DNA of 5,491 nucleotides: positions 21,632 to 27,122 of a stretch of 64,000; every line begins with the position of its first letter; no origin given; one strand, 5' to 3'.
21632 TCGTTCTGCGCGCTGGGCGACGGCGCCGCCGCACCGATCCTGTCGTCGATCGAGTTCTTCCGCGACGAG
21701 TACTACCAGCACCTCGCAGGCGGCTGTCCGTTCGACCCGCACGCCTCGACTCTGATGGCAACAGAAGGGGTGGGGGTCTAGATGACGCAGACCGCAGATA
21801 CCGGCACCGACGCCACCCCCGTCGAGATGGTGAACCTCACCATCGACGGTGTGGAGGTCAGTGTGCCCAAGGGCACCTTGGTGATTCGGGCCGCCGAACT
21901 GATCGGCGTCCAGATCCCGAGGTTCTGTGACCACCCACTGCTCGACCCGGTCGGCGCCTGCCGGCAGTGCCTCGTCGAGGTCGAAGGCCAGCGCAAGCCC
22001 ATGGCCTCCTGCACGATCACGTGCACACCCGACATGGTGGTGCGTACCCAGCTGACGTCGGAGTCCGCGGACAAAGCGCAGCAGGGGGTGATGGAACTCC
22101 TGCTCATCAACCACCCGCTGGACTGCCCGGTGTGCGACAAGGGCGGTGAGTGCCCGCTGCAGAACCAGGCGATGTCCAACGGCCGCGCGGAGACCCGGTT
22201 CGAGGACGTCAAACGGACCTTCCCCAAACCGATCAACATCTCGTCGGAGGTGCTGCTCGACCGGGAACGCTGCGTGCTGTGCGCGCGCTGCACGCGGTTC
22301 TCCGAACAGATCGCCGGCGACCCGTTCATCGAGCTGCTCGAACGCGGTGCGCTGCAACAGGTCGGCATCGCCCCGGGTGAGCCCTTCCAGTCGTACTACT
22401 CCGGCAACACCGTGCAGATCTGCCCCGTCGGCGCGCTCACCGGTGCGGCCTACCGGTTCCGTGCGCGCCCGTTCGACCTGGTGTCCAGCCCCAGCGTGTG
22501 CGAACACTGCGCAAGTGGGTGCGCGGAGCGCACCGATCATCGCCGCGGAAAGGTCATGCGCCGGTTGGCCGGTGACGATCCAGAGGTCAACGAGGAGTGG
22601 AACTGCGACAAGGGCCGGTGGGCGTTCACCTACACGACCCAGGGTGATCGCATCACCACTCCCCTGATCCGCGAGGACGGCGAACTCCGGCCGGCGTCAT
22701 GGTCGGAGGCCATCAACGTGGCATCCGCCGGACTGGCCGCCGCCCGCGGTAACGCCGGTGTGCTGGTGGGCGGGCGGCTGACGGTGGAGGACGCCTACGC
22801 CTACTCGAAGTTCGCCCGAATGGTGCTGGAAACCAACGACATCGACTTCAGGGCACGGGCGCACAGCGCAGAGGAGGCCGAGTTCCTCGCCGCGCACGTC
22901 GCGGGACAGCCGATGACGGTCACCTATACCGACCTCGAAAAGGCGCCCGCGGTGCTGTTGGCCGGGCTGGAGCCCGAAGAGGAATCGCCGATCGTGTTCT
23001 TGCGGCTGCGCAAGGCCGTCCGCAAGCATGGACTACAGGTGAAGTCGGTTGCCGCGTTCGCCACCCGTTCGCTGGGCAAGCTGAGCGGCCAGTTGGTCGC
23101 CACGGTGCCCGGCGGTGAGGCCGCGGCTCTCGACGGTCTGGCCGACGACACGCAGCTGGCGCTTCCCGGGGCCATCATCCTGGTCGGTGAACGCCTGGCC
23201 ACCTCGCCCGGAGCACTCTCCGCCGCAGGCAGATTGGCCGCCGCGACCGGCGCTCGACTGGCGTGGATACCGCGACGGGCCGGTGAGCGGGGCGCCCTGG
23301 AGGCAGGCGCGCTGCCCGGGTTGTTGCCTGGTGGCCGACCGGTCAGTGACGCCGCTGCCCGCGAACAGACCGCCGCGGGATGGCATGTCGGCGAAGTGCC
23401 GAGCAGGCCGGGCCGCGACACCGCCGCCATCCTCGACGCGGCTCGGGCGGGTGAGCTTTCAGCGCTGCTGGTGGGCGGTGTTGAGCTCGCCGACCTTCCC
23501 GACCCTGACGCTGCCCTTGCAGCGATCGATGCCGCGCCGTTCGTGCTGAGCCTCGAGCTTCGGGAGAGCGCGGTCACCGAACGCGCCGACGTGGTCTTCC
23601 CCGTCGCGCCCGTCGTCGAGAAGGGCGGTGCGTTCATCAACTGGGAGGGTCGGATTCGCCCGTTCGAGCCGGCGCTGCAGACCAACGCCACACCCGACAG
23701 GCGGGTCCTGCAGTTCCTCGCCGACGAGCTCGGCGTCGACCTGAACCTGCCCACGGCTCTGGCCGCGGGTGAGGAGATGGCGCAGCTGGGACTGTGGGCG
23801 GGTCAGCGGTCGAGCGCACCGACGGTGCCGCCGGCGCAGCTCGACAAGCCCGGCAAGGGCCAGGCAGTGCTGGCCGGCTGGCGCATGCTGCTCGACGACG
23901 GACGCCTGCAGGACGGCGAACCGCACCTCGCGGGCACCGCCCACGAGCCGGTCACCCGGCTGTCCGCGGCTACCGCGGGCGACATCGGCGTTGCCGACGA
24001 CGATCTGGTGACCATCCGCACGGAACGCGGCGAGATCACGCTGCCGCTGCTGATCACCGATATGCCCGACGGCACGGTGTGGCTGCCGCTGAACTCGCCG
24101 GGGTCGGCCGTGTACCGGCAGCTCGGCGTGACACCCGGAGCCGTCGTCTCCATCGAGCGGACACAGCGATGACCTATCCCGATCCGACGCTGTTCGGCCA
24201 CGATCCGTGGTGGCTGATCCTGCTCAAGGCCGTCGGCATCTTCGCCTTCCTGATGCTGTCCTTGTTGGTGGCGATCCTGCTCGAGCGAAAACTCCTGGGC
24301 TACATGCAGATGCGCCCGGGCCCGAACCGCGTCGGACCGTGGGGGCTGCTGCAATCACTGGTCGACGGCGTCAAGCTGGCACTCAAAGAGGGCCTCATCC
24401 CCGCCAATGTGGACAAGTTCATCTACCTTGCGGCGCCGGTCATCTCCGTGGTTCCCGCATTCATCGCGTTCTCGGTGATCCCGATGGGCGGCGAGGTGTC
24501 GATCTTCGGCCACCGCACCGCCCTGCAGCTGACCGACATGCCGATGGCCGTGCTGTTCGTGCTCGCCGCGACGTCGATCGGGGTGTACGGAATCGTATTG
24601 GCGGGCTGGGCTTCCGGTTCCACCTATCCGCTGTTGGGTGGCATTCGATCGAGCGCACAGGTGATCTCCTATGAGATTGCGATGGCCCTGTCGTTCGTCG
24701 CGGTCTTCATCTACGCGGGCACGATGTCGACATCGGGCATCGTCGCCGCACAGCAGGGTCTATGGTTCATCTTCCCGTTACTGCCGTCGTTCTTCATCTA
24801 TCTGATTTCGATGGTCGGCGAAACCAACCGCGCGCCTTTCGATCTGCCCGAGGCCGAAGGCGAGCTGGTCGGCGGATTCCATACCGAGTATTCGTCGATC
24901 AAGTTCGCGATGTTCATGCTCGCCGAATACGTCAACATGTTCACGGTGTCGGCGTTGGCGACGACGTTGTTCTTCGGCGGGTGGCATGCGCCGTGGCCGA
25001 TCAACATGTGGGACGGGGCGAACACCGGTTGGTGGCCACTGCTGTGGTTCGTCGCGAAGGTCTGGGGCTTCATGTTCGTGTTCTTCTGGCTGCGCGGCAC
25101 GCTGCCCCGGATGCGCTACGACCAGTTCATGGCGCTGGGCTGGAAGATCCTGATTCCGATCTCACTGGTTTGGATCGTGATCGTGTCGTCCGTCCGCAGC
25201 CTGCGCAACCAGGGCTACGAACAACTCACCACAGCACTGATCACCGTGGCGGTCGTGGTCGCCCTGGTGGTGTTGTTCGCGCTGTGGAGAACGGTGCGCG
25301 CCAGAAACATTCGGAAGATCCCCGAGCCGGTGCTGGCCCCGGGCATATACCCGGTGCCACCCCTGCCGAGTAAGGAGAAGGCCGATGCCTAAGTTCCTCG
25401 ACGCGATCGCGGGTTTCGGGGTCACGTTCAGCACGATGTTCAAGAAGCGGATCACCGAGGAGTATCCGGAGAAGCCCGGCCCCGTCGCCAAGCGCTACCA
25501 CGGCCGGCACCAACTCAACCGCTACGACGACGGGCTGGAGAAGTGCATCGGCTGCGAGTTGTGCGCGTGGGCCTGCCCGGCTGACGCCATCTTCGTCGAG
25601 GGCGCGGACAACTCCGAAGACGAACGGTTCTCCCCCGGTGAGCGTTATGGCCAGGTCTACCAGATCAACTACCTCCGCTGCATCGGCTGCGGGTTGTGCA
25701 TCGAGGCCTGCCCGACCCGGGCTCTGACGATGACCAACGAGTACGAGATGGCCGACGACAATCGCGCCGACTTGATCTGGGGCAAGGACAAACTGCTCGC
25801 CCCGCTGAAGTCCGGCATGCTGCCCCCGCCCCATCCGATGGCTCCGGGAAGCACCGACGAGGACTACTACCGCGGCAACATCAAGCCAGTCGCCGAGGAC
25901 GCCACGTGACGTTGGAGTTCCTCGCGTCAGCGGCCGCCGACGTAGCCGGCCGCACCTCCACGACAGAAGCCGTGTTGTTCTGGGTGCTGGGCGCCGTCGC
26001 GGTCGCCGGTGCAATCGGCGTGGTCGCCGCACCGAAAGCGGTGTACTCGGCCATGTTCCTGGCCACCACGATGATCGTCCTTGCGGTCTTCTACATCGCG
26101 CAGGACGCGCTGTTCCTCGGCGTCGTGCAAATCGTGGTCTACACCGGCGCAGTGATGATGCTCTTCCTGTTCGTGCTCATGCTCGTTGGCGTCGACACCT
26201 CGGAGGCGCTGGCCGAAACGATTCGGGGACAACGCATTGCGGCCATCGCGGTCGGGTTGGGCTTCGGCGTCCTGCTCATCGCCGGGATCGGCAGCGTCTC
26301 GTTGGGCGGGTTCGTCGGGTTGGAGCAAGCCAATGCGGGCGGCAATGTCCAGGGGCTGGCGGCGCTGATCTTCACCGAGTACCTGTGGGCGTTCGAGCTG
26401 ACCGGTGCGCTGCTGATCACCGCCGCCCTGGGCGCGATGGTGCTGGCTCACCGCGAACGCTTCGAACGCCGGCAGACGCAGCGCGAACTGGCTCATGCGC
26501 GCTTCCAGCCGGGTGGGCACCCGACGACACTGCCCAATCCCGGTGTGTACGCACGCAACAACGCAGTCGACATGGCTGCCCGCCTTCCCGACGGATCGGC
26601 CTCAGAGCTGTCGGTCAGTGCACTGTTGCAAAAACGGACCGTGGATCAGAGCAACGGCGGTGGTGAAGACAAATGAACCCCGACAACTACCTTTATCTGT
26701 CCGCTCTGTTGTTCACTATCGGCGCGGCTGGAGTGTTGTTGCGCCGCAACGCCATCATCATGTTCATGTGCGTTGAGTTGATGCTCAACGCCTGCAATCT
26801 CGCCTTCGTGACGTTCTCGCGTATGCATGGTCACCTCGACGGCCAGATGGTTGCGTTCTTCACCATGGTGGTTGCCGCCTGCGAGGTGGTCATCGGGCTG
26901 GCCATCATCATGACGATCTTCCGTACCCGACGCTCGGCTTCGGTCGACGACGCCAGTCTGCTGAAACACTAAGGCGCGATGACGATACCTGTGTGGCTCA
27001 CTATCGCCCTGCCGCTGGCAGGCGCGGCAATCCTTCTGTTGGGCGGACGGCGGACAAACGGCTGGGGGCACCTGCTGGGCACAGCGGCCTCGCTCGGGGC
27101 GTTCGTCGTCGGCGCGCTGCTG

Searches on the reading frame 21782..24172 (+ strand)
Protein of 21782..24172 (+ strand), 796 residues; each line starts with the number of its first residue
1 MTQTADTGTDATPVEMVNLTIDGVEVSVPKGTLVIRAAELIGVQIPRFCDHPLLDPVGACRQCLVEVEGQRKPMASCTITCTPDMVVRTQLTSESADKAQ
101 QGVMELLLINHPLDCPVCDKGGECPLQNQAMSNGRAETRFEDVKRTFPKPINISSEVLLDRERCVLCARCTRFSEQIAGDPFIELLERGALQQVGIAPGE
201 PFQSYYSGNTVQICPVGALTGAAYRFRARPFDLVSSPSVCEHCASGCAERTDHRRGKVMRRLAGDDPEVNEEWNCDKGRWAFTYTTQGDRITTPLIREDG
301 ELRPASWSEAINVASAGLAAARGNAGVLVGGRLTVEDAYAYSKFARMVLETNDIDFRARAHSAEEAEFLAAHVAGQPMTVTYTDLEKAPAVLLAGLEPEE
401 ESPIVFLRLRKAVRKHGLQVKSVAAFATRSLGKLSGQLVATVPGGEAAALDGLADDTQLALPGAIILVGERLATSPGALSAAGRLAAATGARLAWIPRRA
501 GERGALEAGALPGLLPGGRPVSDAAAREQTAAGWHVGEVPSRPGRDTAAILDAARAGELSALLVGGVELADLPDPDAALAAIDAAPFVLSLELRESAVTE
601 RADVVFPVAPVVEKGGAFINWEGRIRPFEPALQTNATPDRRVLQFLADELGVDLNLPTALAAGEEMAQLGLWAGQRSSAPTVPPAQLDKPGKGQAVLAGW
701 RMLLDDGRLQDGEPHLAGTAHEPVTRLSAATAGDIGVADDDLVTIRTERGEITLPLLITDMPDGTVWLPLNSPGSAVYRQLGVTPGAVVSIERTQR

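Call 41: search_protein_families(library=pfam, proteins=[window:21782-24172:+], max_evalue=0.0001)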
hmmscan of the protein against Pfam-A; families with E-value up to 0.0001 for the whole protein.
window:21782-24172:+ (796 aa): 7 families
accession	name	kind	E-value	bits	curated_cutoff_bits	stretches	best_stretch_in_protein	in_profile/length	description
PF00384.28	Molybdopterin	-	4.4e-26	92.2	24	1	290-634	1-336/353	Molybdopterin oxidoreductase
PF13510.11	Fer2_4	-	1.8e-19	70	22.8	1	15-90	2-80/82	2Fe-2S iron-sulfur cluster binding domain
PF22117.2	Fer4_Nqo3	-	1.1e-18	67.6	27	1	157-220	4-67/67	NADH-quinone oxidoreductase subunit 3, ferredoxin-like domain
PF10588.14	NADH-G_4Fe-4S_3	-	4.8e-16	58.4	27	1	101-138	2-39/40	NADH-ubiquinone oxidoreductase-G iron-sulfur binding region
PF01568.27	Molydop_binding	-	3.1e-08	34.1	26.8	1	719-774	25-82/110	Molydopterin dinucleotide binding domain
PF00111.32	Fer2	-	1e-05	25.8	21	1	20-69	2-49/77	2Fe-2S iron-sulfur cluster binding domain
PF22151.2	Fer4_NDSU1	-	2.5e-05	24.1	23.8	1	244-281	12-49/51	NADH-ubiquinone oxidoreductase NDSU1/NuoG-like, 4Fe-4S domain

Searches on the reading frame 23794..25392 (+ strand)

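Call 41: search_protein_families(library=pfam, proteins=[window:23794-25392:+], max_evalue=0.0001)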
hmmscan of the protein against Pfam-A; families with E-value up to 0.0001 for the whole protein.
window:23794-25392:+ (532 aa): 1 family
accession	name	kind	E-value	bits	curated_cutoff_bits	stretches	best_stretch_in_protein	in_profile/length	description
PF00146.26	NADHdh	-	1.6e-121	405.7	27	1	145-464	2-297/298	NADH dehydrogenase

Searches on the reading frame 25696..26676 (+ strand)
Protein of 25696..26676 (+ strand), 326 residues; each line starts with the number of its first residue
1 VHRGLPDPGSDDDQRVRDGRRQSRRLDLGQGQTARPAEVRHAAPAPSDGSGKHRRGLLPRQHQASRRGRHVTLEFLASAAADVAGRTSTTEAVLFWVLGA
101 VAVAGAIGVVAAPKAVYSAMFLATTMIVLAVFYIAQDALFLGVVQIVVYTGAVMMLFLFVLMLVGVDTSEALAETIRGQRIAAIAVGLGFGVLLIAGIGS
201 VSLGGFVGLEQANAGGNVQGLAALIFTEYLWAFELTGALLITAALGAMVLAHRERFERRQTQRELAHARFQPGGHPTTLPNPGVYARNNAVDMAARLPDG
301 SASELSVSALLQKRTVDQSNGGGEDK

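Call 41: search_protein_families(library=pfam, proteins=[window:25696-26676:+], max_evalue=0.0001)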
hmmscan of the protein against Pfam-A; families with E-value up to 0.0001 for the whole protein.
window:25696-26676:+ (326 aa): 1 family
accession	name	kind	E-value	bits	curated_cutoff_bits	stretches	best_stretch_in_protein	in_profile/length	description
PF00499.25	Oxidored_q3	-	2.8e-34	118.4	33.2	1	105-250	1-146/146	NADH-ubiquinone/plastoquinone oxidoreductase chain 6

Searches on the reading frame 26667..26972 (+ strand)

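Call 41: search_protein_families(library=pfam, proteins=[window:26667-26972:+], max_evalue=0.0001)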
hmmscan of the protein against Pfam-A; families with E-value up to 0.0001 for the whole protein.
window:26667-26972:+ (101 aa): 1 family
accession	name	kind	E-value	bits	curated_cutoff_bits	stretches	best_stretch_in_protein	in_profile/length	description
PF00420.29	Oxidored_q2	-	2.2e-30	104.7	26.1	1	8-100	2-94/95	NADH-ubiquinone/plastoquinone oxidoreductase chain 4L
